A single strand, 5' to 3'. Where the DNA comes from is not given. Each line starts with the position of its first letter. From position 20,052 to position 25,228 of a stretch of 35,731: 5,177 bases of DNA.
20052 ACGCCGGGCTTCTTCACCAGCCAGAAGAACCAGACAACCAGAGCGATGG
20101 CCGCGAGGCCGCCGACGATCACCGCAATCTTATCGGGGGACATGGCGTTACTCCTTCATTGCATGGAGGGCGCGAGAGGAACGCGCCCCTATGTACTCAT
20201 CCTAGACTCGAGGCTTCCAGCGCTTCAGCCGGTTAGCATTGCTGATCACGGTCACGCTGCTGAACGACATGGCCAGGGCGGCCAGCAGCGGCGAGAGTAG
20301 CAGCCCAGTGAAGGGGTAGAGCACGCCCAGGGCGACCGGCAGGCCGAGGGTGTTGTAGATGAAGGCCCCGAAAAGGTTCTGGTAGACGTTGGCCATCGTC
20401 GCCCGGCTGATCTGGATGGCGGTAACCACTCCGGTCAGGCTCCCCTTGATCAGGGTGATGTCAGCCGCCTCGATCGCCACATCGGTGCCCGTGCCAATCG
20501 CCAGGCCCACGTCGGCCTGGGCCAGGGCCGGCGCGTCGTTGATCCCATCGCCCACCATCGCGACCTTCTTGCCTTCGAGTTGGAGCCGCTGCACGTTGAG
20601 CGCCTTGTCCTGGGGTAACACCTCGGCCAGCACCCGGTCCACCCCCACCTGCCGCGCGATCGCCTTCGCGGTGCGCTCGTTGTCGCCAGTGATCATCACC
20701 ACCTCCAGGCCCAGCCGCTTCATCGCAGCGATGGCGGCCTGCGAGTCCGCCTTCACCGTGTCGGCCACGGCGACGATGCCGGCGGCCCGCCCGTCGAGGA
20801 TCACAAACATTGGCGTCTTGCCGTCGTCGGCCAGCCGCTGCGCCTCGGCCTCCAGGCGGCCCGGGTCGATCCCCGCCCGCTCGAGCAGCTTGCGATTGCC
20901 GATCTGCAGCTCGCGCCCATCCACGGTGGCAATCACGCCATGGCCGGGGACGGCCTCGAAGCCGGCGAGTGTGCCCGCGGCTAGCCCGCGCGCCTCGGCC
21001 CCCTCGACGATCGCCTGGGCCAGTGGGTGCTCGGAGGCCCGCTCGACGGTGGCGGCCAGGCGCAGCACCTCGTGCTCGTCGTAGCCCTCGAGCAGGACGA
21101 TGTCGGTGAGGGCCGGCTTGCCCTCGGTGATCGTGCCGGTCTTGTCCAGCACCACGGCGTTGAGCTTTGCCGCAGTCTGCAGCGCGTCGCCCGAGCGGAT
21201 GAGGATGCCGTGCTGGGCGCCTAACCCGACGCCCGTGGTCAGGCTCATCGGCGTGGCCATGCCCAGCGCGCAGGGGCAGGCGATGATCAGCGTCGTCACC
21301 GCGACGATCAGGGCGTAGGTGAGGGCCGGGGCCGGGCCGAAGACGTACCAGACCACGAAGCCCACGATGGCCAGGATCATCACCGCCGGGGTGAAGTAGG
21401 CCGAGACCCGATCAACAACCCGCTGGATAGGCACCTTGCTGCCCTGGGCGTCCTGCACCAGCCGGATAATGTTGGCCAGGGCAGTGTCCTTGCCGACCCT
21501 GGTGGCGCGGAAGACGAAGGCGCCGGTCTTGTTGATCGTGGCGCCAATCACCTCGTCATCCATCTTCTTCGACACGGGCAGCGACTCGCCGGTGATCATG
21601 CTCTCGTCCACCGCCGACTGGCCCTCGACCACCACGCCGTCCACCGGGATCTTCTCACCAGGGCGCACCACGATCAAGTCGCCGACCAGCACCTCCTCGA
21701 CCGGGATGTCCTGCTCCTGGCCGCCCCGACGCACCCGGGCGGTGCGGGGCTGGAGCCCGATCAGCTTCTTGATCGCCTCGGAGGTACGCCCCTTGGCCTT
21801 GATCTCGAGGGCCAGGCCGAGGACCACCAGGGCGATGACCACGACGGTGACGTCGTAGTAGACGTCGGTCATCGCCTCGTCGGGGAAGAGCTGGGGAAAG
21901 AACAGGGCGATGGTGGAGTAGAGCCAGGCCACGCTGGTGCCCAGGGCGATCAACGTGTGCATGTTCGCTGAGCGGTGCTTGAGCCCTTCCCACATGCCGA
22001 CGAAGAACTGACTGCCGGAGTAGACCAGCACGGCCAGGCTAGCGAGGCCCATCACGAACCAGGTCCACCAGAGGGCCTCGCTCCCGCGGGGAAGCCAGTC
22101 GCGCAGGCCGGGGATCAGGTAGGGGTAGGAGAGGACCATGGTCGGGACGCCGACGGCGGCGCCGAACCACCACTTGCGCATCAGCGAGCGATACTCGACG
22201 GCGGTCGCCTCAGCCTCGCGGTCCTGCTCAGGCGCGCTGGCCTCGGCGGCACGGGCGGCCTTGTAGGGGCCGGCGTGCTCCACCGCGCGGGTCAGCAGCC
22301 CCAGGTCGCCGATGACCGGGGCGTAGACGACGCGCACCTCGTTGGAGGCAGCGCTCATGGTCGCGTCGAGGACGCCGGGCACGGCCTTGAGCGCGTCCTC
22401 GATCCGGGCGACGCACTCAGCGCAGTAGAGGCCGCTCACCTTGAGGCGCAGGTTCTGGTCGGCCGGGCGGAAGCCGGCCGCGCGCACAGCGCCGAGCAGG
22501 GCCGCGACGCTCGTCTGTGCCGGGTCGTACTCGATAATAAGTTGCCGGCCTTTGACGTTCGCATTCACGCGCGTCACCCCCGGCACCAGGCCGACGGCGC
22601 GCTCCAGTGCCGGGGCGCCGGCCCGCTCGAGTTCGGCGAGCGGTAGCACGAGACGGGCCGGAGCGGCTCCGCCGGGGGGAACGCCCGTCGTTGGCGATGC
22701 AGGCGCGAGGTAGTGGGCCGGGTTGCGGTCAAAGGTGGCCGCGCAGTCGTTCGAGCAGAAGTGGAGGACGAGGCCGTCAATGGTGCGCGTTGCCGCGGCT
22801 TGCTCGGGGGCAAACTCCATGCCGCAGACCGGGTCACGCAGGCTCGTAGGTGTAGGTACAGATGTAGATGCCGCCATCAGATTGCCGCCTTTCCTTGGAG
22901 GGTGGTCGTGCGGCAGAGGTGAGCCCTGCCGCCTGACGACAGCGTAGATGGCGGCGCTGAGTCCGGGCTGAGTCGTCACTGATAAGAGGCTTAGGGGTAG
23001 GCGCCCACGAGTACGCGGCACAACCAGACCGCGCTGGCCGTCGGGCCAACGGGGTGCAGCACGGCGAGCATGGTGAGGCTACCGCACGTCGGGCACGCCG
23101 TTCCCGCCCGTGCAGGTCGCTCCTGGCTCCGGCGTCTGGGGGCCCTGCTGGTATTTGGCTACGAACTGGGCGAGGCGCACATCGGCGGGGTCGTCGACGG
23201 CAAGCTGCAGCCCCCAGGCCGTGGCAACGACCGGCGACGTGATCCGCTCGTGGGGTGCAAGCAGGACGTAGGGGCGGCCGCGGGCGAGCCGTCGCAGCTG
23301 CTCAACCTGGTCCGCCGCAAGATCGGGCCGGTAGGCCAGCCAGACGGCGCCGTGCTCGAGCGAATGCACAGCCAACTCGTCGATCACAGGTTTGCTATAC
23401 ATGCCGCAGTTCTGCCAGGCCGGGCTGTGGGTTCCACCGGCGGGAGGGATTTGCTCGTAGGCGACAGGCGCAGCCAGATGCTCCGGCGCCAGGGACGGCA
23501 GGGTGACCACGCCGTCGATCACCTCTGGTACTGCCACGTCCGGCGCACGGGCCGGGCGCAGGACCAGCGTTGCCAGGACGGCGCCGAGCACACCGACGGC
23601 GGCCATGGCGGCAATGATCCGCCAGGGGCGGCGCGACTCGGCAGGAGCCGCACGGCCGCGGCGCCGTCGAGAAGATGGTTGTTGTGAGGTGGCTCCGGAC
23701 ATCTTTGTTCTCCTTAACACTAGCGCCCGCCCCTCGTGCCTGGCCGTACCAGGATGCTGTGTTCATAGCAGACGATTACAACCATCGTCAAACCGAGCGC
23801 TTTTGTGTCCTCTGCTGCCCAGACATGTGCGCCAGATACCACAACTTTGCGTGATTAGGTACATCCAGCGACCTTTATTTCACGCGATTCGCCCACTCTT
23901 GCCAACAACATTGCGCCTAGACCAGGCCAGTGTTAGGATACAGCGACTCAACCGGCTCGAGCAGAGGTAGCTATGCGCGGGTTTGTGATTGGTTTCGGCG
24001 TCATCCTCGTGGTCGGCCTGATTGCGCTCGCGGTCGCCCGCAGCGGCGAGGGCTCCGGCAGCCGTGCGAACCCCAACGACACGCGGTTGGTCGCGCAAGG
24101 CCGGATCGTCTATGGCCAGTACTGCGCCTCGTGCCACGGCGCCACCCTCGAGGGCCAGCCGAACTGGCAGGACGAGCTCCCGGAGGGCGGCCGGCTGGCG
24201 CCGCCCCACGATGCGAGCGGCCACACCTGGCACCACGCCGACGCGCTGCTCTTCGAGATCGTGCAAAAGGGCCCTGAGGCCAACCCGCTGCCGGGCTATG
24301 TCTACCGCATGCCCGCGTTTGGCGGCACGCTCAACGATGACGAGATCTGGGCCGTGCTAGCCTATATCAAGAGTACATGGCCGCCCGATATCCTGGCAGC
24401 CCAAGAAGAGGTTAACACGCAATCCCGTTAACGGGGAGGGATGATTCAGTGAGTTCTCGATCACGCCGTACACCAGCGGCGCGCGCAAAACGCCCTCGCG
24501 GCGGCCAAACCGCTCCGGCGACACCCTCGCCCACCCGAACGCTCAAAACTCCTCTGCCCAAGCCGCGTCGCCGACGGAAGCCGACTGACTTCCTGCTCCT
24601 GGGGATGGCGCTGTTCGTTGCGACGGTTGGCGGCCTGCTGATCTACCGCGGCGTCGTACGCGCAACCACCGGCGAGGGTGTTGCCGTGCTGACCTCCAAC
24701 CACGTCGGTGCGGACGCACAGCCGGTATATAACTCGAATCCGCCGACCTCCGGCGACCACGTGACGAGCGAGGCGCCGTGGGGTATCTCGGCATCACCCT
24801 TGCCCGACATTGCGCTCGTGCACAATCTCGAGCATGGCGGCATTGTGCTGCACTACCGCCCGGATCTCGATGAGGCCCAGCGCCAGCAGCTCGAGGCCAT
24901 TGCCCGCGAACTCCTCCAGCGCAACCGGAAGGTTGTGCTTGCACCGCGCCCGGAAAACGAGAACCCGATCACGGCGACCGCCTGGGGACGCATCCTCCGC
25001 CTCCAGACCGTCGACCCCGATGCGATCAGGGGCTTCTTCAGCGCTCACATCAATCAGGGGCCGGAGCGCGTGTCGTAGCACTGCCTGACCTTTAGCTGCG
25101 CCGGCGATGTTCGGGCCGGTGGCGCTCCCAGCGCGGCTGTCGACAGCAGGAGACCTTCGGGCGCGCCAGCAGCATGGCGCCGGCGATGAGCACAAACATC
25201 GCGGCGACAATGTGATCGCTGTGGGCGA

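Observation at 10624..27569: Seven promoter-proximal arrays of CTCAG-type pentamers at exact 11-bp phasing, all oriented toward the downstream operon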

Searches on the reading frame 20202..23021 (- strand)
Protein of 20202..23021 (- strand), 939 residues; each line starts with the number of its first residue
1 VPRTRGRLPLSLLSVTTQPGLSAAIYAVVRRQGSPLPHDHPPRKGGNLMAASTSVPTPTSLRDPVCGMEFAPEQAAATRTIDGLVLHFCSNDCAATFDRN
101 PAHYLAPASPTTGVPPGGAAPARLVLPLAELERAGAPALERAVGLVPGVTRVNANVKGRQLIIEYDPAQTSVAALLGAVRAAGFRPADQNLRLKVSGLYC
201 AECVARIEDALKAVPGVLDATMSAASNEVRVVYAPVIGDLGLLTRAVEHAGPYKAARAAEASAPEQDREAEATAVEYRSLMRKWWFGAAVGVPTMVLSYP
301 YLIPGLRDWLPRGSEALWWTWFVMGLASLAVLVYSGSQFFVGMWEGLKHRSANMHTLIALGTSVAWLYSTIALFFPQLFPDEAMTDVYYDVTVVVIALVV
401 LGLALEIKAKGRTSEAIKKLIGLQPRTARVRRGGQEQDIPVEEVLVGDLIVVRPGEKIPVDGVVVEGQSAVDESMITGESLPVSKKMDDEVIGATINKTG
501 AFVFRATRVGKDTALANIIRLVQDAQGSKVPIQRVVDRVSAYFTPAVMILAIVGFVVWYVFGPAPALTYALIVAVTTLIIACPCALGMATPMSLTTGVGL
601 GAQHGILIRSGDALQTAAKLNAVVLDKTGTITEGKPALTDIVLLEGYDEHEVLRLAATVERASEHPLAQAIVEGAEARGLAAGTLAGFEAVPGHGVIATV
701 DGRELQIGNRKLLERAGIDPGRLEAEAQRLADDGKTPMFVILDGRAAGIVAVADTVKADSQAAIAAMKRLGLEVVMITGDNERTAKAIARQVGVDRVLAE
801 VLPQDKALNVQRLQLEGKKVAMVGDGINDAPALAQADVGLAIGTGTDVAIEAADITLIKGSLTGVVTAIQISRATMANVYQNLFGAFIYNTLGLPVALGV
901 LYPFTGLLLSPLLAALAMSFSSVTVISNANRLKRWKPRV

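Call 6: search_protein_families(library=pfam, proteins=[window:20202-23021:-])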
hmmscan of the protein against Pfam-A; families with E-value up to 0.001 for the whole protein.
window:20202-23021:- (939 aa): 6 families
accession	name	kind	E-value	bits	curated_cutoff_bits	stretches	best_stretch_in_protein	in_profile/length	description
PF00122.25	E1-E2_ATPase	-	3.1e-59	200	28.1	1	423-603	2-180/181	E1-E2 ATPase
PF00702.32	Hydrolase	-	2.4e-38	132.9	26.4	1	621-837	2-191/191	haloacid dehalogenase-like hydrolase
PF00403.32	HMA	-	1.1e-17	64.6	24.8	2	193-251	2-60/62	Heavy-metal-associated domain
PF08282.18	Hydrolase_3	-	6.1e-07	29.9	20.9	1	811-869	197-255/255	haloacid dehalogenase-like hydrolase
PF04945.19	YHS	-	3.7e-06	27.3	30.3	1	63-106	3-45/47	YHS domain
PF12710.13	HAD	-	0.00028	21.8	27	0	759-833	89-188/189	haloacid dehalogenase-like hydrolase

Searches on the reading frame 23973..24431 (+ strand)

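Call 6: search_protein_families(library=pfam, proteins=[window:23973-24431:+])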
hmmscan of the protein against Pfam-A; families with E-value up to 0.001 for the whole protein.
window:23973-24431:+ (152 aa): 2 families
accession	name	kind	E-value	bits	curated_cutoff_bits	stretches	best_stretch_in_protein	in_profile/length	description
PF13442.11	Cytochrome_CBB3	-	5.2e-13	49.6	27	1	40-132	3-68/68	Cytochrome C oxidase, cbb3-type, subunit III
PF00034.26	Cytochrom_C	-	5.4e-11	44.1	21.3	1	41-136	2-90/90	Cytochrome c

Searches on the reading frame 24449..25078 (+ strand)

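Call 6: search_protein_families(library=pfam, proteins=[window:24449-25078:+])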
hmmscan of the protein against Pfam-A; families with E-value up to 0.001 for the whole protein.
window:24449-25078:+ (209 aa): 1 family
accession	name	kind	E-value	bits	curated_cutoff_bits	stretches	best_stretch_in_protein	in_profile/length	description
PF11303.13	DUF3105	-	3.7e-28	98.6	25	1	85-207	1-124/130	Protein of unknown function (DUF3105)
